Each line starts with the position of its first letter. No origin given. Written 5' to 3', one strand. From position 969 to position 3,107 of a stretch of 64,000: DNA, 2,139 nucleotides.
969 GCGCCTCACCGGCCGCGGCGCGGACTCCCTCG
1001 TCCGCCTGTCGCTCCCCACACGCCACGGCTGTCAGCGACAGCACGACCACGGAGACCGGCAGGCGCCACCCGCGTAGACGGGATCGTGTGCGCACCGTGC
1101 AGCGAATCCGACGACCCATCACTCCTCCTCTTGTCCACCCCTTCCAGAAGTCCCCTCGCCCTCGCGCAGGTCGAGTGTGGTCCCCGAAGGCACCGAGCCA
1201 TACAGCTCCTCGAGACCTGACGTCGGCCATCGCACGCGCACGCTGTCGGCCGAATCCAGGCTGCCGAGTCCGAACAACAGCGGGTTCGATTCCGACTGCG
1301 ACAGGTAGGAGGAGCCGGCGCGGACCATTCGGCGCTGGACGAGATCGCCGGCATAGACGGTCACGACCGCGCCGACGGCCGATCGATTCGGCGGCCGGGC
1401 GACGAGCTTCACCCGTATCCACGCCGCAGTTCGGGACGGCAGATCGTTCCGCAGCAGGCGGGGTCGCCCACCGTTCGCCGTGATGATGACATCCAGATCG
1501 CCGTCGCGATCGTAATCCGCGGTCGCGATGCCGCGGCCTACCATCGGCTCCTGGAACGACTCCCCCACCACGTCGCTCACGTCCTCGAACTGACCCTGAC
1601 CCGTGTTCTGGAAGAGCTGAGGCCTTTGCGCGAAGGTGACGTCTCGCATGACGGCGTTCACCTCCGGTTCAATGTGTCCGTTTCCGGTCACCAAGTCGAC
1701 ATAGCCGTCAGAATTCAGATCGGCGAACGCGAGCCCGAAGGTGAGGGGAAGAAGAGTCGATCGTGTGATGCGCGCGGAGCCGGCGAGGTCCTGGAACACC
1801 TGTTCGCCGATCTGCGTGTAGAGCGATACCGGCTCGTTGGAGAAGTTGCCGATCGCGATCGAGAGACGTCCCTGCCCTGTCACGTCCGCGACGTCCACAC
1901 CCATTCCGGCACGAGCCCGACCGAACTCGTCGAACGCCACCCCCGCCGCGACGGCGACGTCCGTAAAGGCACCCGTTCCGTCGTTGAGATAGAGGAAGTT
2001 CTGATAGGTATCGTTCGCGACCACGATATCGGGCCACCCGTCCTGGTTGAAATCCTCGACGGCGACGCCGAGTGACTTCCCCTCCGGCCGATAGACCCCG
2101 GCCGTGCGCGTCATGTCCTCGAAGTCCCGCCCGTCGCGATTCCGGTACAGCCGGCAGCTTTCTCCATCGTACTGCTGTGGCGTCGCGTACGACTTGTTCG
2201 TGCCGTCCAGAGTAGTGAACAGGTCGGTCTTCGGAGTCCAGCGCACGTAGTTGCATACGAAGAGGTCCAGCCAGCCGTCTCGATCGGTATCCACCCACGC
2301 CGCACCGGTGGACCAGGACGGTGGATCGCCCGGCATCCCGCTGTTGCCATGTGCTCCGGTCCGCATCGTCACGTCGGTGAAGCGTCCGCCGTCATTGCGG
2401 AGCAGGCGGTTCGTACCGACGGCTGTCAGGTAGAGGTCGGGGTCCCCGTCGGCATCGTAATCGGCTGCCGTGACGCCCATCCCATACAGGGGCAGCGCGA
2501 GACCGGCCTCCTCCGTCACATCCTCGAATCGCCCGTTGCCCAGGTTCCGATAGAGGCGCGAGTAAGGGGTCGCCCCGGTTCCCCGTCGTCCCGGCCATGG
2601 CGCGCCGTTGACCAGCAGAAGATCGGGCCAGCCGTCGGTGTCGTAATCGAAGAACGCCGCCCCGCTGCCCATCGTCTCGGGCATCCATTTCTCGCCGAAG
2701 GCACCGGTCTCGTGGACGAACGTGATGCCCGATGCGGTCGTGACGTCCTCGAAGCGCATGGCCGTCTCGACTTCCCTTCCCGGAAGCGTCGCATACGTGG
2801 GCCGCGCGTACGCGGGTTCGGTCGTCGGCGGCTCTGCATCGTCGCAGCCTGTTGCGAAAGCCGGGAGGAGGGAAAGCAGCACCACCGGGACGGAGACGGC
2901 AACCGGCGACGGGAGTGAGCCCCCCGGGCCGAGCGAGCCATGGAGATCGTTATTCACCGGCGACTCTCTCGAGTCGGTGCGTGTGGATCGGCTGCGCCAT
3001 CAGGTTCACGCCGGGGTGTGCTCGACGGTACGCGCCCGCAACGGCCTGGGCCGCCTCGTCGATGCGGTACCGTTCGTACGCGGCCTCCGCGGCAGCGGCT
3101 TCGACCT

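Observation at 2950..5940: Unusual architecture: 5-6 TM helices, then five CxxCH hemes, then a TPR domain, in one 996-aa protein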

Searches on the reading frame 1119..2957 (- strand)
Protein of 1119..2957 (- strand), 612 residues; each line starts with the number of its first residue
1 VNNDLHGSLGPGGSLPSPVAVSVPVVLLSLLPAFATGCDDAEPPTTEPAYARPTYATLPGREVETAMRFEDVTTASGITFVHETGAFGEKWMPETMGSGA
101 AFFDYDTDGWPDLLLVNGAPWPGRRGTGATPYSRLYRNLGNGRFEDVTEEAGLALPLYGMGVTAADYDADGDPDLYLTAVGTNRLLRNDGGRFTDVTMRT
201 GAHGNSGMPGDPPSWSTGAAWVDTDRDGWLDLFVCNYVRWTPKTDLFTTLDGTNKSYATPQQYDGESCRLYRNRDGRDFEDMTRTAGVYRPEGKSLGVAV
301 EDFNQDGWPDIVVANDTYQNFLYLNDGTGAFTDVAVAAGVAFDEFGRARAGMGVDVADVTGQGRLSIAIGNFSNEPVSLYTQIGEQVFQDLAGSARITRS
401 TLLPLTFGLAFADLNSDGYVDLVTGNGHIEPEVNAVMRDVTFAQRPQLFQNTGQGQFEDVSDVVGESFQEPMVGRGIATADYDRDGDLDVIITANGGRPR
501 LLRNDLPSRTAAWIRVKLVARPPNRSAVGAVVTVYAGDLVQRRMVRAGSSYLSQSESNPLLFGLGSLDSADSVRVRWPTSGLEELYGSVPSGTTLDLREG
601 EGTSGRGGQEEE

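Call 3: search_protein_families(library=pfam, proteins=[window:1119-2957:-], max_evalue=0.1)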
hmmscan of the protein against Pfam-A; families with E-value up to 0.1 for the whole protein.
window:1119-2957:- (612 aa): 3 families
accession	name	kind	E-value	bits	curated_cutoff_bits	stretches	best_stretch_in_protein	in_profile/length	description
PF13517.12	FG-GAP_3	-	1.2e-42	144.7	26.9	6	104-176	1-60/61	FG-GAP-like repeat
PF01839.29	FG-GAP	-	1e-15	57.7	22.1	4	298-319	5-31/37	FG-GAP repeat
PF07593.17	UnbV_ASPIC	-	2e-14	53.6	23.4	1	527-591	1-63/68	ASPIC and UnbV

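Call 4: search_protein_families(library=ncbifam, proteins=[window:1119-2957:-], max_evalue=0.1)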
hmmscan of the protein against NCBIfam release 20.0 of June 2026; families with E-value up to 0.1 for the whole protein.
window:1119-2957:- (612 aa): 1 family
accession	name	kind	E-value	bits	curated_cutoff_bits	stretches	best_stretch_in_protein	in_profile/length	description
NF047539.1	XAC2610_fam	domain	3.2e-05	24.3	35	0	299-319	2-22/89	XAC2610-related protein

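Call 70: search_solved_structures(query=window:1122-2957:-, max_evalue=0.001)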
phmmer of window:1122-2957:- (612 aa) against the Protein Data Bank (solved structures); distinct sequences matched with E-value up to 0.001: 1.
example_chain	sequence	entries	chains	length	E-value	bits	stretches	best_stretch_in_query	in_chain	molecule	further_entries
9etn_A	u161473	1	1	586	8.1e-18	67.3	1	280-580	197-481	Cartilage acidic protein 1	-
